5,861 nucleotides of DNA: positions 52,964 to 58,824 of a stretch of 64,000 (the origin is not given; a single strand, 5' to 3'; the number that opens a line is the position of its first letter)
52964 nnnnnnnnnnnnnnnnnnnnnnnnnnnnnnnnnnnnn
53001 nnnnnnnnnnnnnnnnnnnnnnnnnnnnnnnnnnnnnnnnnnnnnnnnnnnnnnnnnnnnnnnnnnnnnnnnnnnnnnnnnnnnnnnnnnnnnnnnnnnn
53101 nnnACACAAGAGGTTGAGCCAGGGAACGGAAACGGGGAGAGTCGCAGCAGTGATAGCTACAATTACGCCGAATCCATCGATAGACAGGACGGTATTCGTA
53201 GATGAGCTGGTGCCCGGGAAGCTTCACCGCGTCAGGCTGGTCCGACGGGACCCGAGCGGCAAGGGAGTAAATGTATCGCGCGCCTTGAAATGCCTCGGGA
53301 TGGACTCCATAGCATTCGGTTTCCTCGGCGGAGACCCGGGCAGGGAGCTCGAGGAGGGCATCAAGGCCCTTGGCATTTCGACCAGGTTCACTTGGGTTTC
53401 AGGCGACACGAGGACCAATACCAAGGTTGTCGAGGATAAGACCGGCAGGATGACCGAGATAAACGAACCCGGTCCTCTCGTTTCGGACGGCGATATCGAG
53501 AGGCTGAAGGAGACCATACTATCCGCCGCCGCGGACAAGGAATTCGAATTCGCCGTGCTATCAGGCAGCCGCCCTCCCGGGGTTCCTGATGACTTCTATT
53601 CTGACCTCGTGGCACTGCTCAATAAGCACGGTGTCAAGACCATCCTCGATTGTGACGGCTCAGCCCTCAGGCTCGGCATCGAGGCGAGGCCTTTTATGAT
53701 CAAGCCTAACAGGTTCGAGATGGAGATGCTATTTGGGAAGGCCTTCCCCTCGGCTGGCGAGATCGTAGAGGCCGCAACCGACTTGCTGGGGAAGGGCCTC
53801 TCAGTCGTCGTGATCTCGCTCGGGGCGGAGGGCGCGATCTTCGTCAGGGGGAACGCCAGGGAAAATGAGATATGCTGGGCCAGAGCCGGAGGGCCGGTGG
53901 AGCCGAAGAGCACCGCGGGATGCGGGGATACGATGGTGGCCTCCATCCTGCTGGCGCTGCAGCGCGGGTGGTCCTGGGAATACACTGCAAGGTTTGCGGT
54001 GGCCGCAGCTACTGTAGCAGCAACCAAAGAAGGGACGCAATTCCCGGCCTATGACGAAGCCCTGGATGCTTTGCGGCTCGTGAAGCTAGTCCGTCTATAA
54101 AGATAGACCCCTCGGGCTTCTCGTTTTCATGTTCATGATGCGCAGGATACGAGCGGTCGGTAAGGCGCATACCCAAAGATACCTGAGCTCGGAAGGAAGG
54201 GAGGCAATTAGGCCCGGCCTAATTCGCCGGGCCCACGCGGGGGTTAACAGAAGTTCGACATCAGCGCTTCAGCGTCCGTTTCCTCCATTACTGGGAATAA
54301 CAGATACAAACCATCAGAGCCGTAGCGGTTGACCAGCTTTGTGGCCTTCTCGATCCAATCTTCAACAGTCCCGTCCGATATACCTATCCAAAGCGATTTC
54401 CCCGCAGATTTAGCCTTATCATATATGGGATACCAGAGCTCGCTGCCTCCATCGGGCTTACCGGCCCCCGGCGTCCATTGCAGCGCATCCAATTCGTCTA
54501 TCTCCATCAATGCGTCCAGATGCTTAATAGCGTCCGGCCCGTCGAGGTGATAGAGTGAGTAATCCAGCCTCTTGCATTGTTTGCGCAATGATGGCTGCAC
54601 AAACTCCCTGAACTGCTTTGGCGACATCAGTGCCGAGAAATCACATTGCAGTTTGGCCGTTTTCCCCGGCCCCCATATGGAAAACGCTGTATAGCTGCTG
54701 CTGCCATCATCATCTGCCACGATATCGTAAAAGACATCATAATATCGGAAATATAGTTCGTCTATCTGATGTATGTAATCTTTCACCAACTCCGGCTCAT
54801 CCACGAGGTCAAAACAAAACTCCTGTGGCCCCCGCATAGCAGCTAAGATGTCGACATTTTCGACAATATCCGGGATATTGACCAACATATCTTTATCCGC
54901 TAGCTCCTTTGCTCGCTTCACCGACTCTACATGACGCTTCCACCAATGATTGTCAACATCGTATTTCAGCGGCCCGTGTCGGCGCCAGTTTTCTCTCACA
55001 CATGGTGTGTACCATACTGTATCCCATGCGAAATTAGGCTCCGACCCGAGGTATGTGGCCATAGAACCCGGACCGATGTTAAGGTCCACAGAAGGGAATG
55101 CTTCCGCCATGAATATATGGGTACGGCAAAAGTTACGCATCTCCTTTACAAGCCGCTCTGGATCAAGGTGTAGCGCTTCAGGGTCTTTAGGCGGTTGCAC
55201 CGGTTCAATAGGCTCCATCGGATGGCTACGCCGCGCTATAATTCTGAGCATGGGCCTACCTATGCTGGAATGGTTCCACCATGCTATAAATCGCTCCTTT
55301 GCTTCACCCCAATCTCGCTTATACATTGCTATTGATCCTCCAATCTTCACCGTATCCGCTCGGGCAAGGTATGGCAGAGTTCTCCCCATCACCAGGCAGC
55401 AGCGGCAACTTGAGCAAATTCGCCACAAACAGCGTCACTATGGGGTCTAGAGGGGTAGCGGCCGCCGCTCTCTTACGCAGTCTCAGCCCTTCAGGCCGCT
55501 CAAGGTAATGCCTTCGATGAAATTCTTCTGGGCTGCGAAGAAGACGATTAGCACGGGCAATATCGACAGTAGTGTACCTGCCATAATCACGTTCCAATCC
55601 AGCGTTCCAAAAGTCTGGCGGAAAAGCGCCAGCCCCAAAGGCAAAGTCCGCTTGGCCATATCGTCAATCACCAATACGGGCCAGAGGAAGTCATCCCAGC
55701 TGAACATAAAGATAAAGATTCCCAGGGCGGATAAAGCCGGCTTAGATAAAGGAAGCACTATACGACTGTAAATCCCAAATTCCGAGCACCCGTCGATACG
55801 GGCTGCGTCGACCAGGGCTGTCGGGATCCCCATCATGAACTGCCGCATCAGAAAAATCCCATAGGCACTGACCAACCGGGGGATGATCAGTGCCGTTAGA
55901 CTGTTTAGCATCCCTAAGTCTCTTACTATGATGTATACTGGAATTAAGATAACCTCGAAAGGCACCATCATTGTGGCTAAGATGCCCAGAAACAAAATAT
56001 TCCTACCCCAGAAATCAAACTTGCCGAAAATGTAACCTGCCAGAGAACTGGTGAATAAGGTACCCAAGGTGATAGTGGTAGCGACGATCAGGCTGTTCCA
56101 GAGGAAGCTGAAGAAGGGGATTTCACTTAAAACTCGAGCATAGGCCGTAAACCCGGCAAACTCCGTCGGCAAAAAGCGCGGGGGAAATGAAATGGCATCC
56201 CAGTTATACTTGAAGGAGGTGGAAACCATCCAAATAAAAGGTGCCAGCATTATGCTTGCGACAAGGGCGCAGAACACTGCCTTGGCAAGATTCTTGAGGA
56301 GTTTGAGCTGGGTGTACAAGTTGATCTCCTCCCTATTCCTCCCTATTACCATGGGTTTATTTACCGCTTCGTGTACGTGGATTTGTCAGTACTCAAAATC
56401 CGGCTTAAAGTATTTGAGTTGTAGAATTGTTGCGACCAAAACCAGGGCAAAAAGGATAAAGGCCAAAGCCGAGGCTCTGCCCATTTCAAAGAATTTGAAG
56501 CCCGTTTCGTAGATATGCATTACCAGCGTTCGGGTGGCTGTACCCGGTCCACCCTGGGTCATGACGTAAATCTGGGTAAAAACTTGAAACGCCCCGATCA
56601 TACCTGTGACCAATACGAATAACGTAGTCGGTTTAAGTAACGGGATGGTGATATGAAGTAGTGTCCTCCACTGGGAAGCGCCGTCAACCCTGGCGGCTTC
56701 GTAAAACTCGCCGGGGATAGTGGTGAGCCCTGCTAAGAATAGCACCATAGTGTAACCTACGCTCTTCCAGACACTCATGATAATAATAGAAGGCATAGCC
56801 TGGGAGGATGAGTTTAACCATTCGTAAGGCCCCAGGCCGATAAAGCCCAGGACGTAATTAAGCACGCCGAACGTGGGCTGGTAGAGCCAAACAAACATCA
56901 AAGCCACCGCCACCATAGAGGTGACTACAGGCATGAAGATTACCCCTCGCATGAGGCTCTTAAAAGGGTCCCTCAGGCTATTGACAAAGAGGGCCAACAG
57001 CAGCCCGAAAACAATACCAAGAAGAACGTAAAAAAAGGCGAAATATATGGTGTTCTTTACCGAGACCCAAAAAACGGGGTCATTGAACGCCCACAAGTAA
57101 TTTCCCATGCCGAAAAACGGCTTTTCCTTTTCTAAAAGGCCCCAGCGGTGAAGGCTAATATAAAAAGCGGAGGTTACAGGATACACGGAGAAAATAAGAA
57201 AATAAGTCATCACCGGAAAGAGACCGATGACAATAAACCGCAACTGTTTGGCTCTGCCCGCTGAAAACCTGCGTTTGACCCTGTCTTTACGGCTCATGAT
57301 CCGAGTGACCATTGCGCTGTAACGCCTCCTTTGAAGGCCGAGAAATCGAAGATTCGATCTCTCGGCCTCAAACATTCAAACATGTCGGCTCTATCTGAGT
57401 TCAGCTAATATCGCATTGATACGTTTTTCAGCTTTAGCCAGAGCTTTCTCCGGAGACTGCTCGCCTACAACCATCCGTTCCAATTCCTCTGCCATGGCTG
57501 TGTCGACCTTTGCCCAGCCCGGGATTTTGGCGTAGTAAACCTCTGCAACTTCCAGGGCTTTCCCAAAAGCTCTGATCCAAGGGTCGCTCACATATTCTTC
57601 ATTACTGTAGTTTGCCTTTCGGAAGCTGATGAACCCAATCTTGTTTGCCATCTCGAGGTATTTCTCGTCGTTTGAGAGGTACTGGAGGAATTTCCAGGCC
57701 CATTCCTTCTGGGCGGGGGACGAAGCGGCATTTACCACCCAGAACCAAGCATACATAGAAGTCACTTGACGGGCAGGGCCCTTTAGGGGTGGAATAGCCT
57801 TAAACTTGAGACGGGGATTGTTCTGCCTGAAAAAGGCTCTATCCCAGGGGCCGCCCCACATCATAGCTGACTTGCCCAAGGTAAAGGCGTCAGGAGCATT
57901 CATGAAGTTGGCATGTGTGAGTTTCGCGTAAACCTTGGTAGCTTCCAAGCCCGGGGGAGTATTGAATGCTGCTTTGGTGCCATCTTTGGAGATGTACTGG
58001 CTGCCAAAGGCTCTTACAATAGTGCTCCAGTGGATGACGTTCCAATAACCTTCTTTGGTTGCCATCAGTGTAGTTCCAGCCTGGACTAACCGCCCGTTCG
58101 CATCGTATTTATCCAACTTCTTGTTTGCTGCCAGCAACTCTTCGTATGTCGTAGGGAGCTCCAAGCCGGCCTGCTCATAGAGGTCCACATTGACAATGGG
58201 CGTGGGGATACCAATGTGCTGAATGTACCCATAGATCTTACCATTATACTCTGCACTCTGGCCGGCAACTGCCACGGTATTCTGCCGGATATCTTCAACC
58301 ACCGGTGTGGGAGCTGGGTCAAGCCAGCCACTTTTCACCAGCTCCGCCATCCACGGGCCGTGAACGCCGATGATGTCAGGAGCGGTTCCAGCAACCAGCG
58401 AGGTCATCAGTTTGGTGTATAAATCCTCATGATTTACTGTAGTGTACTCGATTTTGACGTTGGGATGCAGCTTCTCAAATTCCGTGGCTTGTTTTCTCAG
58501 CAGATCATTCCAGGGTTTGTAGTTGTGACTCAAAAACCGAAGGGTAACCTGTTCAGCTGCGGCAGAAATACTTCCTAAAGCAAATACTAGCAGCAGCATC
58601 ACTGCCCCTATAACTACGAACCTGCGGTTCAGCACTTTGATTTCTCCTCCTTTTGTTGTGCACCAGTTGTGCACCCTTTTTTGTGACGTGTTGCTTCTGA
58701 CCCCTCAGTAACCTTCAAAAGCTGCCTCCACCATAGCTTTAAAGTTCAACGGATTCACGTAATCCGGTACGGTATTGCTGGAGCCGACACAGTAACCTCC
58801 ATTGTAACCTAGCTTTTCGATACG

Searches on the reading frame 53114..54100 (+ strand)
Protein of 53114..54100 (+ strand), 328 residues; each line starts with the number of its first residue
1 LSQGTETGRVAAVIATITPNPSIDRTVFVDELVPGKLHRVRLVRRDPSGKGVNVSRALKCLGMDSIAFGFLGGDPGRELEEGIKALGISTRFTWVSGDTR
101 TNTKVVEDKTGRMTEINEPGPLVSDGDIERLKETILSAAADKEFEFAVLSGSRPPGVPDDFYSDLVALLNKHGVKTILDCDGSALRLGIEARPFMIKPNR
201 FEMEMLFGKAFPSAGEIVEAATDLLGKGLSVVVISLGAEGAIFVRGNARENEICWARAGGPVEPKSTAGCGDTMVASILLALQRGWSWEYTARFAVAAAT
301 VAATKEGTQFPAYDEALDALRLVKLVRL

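Call 44: search_protein_families(library=pfam, proteins=[window:53114-54100:+], max_evalue=0.0001)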
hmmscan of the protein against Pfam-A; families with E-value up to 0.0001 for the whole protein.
window:53114-54100:+ (328 aa): 1 family
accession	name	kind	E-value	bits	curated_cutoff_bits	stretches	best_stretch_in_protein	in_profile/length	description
PF00294.29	PfkB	-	5.9e-49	167.5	25.8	1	23-311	12-298/302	pfkB family carbohydrate kinase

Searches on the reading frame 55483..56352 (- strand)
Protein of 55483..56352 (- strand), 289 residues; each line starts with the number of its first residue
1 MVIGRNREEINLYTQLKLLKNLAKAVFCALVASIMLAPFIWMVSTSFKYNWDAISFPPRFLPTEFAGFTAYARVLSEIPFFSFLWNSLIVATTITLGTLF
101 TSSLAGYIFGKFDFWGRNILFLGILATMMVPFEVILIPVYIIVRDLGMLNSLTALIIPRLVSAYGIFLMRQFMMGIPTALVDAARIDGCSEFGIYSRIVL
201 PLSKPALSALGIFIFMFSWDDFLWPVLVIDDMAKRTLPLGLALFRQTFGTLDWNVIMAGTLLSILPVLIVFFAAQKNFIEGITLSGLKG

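Call 44: search_protein_families(library=pfam, proteins=[window:55483-56352:-], max_evalue=0.0001)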
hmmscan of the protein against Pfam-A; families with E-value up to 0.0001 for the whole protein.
window:55483-56352:- (289 aa): 1 family
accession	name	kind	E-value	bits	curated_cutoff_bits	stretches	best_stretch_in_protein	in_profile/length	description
PF00528.27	BPD_transp_1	-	1.1e-15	58.3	26.4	1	103-278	2-178/184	Binding-protein-dependent transport system inner membrane component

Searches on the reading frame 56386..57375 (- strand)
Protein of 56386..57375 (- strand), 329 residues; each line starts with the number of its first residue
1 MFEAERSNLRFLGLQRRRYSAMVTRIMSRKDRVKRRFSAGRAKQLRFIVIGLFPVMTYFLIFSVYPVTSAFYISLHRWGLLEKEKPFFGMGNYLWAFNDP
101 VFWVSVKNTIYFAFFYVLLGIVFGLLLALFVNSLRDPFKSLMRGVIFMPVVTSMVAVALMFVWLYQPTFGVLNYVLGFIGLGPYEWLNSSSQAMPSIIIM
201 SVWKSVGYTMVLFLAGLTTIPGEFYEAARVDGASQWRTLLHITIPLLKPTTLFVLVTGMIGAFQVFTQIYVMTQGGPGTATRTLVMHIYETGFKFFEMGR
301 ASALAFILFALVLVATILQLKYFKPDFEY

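Call 44: search_protein_families(library=pfam, proteins=[window:56386-57375:-], max_evalue=0.0001)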
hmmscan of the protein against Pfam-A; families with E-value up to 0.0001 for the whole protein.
window:56386-57375:- (329 aa): 1 family
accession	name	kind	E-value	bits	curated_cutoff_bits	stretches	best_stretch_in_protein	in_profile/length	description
PF00528.27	BPD_transp_1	-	3e-22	79.7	26.4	1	120-319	1-175/184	Binding-protein-dependent transport system inner membrane component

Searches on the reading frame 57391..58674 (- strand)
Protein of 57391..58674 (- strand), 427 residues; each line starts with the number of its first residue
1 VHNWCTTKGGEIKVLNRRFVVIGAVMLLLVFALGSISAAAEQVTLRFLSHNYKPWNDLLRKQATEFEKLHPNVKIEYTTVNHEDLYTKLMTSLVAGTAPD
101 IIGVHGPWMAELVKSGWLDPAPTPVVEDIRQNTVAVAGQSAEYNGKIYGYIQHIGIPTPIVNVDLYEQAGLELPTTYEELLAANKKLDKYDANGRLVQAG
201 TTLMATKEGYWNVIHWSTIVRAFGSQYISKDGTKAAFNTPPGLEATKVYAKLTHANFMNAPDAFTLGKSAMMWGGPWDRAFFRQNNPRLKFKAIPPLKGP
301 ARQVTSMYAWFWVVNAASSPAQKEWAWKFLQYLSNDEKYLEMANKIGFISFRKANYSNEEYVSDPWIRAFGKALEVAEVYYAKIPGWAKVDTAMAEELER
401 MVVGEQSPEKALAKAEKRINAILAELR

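Call 44: search_protein_families(library=pfam, proteins=[window:57391-58674:-], max_evalue=0.0001)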
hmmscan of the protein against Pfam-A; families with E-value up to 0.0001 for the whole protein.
window:57391-58674:- (427 aa): 2 families
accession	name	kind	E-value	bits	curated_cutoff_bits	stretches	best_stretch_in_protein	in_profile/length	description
PF01547.30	SBP_bac_1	-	2e-31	110.5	26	1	59-337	10-304/307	Bacterial extracellular solute-binding protein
PF13416.11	SBP_bac_8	-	1.8e-28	100.6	27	1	62-365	2-275/279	Bacterial extracellular solute-binding protein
